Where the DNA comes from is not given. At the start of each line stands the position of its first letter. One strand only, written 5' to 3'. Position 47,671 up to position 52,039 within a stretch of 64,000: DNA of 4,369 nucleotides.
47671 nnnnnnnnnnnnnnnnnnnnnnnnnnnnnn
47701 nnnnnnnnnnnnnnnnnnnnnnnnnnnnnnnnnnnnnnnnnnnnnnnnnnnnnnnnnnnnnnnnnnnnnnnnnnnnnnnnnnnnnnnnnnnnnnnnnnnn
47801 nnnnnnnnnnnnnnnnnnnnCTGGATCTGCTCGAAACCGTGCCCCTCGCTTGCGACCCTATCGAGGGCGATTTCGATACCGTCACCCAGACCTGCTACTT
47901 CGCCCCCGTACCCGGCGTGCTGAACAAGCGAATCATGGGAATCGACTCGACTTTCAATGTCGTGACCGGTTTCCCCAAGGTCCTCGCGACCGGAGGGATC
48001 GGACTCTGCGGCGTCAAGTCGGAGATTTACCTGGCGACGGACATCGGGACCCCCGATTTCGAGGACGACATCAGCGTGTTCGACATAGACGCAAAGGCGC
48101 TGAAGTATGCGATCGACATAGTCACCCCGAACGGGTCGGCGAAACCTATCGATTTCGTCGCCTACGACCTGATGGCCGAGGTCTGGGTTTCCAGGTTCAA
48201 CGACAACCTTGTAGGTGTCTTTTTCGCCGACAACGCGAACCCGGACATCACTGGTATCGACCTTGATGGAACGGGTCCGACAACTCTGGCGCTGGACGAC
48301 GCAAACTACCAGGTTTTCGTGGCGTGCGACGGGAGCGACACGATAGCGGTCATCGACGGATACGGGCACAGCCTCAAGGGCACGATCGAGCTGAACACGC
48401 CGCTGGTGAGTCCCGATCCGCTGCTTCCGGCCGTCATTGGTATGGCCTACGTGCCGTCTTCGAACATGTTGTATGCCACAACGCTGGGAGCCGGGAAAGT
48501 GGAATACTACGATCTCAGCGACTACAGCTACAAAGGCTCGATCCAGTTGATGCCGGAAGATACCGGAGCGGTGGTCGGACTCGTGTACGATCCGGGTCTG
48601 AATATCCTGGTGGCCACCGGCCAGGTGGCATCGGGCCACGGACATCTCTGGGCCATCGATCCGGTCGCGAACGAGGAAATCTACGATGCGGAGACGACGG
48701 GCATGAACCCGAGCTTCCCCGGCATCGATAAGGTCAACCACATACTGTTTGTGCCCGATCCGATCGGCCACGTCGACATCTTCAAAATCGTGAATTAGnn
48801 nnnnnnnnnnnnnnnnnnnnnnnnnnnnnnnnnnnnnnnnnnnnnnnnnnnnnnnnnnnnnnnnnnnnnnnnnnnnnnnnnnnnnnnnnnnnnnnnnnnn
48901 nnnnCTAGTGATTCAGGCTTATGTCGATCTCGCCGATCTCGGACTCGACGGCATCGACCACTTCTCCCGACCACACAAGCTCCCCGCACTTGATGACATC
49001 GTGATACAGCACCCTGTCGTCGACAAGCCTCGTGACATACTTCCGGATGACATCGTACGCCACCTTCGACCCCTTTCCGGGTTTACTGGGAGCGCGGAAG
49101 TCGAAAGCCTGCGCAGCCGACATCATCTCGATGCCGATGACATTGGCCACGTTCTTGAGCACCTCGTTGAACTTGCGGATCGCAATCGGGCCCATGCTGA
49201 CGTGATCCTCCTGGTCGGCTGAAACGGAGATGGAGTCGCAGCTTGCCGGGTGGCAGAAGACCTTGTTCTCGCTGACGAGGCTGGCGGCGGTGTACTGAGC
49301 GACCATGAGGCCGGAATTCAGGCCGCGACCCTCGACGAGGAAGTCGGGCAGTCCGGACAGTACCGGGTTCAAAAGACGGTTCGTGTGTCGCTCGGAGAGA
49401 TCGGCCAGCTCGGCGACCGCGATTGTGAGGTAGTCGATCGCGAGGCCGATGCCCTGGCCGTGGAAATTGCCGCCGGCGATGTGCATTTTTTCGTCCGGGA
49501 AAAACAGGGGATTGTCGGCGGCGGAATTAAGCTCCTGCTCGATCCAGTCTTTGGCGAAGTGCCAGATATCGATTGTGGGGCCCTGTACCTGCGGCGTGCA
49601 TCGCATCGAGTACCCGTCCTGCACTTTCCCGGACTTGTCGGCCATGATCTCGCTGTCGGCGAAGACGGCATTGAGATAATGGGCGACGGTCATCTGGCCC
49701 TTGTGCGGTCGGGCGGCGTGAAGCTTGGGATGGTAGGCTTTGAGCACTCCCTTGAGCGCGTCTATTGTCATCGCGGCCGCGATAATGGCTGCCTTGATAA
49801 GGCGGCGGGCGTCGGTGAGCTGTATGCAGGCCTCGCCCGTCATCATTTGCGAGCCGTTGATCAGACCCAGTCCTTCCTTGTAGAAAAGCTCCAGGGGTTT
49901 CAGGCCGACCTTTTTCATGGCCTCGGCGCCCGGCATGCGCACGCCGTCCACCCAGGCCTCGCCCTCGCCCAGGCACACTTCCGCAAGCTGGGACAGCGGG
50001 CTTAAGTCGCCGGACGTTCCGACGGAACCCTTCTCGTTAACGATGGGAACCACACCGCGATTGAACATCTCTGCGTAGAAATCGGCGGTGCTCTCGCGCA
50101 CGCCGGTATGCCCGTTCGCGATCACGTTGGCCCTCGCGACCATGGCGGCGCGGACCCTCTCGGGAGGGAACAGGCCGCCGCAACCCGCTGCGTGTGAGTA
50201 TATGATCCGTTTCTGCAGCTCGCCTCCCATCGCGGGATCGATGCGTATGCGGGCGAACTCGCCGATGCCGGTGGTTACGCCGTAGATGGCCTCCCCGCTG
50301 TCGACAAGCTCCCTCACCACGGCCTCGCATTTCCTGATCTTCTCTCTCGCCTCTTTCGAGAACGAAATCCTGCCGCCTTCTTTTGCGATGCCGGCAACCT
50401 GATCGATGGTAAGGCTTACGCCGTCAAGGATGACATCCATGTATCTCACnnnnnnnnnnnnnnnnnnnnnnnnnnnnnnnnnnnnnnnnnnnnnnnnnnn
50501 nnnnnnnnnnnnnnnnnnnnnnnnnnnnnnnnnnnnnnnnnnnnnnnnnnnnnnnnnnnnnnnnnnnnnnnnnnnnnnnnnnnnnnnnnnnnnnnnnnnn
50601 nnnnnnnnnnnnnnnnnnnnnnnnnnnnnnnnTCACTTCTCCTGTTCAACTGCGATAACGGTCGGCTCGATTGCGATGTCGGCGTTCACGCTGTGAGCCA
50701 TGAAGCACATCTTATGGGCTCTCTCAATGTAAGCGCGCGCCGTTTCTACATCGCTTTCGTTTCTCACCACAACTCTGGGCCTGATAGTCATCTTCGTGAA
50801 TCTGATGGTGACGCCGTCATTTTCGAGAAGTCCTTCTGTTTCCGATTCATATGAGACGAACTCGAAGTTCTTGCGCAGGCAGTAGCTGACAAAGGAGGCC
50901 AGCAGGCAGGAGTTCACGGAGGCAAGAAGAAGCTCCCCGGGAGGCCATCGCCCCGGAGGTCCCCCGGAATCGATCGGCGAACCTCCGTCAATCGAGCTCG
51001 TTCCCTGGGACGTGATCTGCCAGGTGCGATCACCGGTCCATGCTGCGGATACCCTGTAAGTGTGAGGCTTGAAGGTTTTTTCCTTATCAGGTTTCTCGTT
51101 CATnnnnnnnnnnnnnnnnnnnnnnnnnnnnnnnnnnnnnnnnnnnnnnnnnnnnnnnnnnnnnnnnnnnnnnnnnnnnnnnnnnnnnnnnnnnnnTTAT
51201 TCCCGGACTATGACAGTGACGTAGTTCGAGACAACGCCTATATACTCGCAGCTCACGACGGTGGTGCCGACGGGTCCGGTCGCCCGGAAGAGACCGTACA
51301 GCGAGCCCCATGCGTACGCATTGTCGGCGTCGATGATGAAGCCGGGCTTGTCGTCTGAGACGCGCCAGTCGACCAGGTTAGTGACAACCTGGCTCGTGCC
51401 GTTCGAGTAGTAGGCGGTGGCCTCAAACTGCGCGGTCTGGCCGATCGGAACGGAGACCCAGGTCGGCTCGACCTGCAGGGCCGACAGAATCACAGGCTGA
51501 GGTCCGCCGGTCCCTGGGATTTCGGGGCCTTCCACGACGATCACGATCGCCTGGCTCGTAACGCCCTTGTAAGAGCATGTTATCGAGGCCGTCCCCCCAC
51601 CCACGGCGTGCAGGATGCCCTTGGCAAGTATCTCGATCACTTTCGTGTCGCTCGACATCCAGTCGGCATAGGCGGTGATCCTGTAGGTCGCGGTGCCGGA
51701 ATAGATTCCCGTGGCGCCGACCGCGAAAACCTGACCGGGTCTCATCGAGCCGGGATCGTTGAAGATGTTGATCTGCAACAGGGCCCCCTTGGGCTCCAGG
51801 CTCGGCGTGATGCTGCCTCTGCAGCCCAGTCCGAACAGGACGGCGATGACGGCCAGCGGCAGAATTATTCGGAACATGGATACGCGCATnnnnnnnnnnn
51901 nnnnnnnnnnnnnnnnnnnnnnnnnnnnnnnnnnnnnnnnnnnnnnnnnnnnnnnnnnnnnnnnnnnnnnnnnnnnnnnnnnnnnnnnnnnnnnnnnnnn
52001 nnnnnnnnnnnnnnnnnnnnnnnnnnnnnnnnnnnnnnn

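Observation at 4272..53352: Nine-member lipoprotein family with an unassigned conserved N-terminal domain and swappable surface passengers (candidate undescribed surface-display system)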

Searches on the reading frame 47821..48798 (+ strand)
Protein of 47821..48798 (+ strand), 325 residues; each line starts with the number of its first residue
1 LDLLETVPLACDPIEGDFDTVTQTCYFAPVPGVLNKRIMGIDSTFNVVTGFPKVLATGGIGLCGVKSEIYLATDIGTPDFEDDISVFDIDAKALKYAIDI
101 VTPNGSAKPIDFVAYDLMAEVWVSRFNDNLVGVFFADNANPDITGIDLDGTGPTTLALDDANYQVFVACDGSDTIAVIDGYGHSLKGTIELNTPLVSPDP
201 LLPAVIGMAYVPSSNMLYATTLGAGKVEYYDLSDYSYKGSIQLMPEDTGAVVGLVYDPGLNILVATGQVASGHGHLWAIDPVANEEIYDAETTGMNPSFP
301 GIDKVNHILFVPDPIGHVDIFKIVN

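Call 56: search_protein_families(library=pfam, proteins=[window:47830-48798:+], max_evalue=5)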
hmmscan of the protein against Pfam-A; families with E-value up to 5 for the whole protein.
window:47830-48798:+ (322 aa): 0 families

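Call 78: search_solved_structures(query=window:47821-48798:+, max_evalue=1)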
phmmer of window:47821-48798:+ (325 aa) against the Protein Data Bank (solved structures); distinct sequences matched with E-value up to 1: 2.
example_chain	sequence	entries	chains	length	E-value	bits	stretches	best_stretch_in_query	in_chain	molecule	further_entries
2jv8_A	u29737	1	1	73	0.67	12.4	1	75-122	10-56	Uncharacterized protein NE1242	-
3bws_A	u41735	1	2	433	0.67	12.4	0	209-265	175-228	protein Lp49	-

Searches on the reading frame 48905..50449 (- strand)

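Call 13: search_protein_families(library=pfam, proteins=[window:48905-50449:-], max_evalue=0.001)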
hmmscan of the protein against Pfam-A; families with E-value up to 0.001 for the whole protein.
window:48905-50449:- (514 aa): 1 family
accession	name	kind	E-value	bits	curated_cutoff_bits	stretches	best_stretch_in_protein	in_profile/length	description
PF00221.24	Lyase_aromatic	-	1.5e-175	584.8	27.3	1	13-470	1-466/466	Aromatic amino acid lyase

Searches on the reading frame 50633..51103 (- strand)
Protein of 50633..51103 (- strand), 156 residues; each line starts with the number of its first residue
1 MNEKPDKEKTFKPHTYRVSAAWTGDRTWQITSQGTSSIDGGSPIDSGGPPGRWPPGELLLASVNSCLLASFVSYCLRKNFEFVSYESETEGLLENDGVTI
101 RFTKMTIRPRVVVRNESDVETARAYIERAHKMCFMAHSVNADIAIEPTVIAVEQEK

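Call 14: search_protein_families(library=pfam, proteins=[window:50633-51103:-], max_evalue=0.001)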
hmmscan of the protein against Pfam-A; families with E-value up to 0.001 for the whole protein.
window:50633-51103:- (156 aa): 1 family
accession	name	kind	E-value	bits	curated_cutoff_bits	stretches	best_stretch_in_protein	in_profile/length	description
PF02566.24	OsmC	-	6.7e-15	55.8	27.5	1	51-146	4-98/100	OsmC-like protein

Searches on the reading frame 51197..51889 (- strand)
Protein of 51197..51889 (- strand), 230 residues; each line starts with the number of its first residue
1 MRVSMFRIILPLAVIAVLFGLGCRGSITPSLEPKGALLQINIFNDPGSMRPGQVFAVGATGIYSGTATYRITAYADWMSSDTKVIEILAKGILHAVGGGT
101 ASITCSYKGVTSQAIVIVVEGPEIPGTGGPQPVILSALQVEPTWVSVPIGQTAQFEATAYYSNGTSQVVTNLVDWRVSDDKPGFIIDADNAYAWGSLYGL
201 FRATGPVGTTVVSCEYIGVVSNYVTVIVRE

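Call 14: search_protein_families(library=pfam, proteins=[window:51197-51889:-], max_evalue=0.001)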
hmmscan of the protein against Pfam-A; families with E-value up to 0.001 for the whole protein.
window:51197-51889:- (230 aa): 1 family
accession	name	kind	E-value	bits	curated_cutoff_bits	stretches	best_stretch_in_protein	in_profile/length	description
PF02368.24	Big_2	-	0.00059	20.2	22.8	0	139-180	6-43/79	Bacterial Ig-like domain (group 2)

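Call 71: search_protein_families(library=pfam, proteins=[window:51197-51889:-], max_evalue=0.5)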
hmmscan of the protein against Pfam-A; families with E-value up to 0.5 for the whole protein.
window:51197-51889:- (230 aa): 1 family
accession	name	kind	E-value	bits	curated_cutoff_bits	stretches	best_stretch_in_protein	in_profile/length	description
PF02368.24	Big_2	-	0.00059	20.2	22.8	1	139-180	6-43/79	Bacterial Ig-like domain (group 2)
